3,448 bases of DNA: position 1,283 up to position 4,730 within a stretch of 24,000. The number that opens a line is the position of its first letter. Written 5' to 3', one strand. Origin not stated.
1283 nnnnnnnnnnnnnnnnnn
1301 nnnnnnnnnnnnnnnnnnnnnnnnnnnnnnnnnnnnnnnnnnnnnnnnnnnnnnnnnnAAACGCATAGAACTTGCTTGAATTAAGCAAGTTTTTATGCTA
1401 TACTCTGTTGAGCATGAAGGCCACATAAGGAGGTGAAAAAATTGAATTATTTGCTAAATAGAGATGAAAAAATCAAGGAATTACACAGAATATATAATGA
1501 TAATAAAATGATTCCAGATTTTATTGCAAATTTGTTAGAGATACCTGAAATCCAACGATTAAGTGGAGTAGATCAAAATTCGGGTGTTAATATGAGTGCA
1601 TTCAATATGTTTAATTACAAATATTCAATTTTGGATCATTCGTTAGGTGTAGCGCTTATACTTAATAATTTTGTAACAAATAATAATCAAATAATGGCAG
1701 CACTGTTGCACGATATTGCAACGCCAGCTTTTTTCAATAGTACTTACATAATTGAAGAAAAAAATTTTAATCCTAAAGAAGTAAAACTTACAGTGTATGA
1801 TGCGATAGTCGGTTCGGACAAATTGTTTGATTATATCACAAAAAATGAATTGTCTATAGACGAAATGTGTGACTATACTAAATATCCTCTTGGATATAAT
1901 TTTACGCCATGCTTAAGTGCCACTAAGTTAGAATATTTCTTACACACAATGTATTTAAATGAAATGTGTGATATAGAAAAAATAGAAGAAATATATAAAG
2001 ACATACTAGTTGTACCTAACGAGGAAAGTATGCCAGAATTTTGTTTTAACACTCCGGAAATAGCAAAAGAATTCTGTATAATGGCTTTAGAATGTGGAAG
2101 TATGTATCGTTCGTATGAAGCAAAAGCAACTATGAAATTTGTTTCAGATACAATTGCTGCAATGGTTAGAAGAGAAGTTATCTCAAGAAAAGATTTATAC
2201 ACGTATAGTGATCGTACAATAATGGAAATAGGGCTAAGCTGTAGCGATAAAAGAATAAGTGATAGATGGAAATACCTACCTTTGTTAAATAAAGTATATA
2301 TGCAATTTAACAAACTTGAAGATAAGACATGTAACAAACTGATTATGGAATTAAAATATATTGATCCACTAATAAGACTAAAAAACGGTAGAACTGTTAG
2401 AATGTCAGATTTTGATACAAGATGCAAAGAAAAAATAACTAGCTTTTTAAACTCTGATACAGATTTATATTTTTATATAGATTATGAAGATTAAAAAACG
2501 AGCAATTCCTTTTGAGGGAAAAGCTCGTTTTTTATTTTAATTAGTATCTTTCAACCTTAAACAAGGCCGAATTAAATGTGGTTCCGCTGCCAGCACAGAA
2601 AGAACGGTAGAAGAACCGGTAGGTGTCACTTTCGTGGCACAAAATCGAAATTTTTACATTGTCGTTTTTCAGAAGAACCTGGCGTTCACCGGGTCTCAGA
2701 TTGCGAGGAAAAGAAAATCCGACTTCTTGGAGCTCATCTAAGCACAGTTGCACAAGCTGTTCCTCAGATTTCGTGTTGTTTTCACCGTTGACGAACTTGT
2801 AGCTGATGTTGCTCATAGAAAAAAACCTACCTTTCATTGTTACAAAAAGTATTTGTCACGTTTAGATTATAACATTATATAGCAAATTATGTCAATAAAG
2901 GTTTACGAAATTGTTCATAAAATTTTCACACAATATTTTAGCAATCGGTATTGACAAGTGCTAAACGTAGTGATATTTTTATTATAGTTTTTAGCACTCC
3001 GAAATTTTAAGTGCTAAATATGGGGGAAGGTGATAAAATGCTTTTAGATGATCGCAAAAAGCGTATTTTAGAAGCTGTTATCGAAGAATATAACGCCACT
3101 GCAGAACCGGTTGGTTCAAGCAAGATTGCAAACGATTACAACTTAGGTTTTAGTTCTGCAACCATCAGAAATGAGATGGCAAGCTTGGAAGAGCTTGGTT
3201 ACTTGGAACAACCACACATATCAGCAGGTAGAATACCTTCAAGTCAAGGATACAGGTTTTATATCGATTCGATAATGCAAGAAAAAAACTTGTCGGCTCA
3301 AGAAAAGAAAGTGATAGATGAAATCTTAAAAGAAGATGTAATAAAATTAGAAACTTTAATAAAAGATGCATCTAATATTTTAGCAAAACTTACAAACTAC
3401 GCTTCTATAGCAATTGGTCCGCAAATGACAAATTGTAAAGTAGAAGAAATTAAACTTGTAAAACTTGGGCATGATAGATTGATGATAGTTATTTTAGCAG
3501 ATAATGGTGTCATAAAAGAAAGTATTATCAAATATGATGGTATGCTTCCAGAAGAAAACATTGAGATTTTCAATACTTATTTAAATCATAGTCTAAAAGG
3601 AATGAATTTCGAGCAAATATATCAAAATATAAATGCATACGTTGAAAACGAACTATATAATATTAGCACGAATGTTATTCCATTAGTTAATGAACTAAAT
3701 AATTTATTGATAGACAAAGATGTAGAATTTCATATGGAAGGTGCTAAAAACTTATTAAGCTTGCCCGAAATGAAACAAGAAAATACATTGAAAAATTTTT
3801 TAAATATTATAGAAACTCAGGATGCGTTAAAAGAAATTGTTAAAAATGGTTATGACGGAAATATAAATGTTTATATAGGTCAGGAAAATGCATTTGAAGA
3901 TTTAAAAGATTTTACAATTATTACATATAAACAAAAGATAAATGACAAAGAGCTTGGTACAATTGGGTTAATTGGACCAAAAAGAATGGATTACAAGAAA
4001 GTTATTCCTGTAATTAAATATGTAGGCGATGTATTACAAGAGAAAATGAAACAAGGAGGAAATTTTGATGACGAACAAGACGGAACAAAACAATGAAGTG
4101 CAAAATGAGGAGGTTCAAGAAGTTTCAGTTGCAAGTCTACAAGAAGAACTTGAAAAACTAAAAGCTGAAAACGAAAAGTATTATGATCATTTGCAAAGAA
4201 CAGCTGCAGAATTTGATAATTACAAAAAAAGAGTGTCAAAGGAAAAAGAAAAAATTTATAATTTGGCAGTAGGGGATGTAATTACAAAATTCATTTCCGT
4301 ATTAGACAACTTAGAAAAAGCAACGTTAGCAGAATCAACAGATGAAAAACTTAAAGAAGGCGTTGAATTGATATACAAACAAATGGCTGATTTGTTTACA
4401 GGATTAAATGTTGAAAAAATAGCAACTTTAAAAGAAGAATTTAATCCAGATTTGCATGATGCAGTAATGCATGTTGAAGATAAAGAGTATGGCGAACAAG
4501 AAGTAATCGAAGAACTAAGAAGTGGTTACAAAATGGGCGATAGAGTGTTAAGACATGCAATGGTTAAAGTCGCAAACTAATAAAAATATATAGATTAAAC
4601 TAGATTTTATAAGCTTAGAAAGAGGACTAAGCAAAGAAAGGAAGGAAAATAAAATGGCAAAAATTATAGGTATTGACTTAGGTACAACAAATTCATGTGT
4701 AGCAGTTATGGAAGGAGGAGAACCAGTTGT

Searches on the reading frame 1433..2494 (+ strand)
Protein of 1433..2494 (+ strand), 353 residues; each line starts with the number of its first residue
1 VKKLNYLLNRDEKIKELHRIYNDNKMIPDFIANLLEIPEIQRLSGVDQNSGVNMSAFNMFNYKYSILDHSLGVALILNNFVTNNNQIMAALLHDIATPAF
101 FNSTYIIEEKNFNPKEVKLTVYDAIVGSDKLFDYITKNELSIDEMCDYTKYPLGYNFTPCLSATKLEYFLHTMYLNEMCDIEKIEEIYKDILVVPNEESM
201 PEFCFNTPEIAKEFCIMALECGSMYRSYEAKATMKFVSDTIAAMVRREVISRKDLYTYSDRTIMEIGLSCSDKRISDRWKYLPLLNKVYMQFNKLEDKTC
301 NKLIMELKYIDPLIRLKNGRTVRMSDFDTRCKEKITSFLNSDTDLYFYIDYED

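Call 71: search_protein_families(library=pfam, proteins=[window:1433-2494:+])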
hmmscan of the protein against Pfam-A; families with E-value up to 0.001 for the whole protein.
window:1433-2494:+ (353 aa): 1 family
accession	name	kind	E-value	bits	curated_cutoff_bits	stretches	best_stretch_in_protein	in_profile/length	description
PF01966.28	HD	-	0.00045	20.9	22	1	67-112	2-52/116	HD domain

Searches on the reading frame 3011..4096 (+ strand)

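Call 71: search_protein_families(library=pfam, proteins=[window:3011-4096:+])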
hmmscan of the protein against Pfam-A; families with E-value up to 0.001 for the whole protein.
window:3011-4096:+ (361 aa): 2 families
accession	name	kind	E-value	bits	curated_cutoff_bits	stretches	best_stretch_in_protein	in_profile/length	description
PF01628.27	HrcA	-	6.7e-53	180.3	22.2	1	114-332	1-215/215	HrcA protein C terminal domain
PF03444.21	HrcA_DNA-bdg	-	1.1e-05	25.5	21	1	14-82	4-71/79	Winged helix-turn-helix transcription repressor, HrcA DNA-binding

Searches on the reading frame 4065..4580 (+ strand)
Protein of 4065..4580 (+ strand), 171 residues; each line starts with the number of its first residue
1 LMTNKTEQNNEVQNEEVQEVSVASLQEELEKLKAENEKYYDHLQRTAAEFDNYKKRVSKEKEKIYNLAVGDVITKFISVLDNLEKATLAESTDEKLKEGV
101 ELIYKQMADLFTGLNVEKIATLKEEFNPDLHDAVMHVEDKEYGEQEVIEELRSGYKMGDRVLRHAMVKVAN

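Call 71: search_protein_families(library=pfam, proteins=[window:4065-4580:+])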
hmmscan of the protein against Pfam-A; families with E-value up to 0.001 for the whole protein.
window:4065-4580:+ (171 aa): 1 family
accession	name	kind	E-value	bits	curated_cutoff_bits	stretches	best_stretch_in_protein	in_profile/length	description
PF01025.24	GrpE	-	2.5e-45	154.6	25.8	1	12-170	3-164/165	GrpE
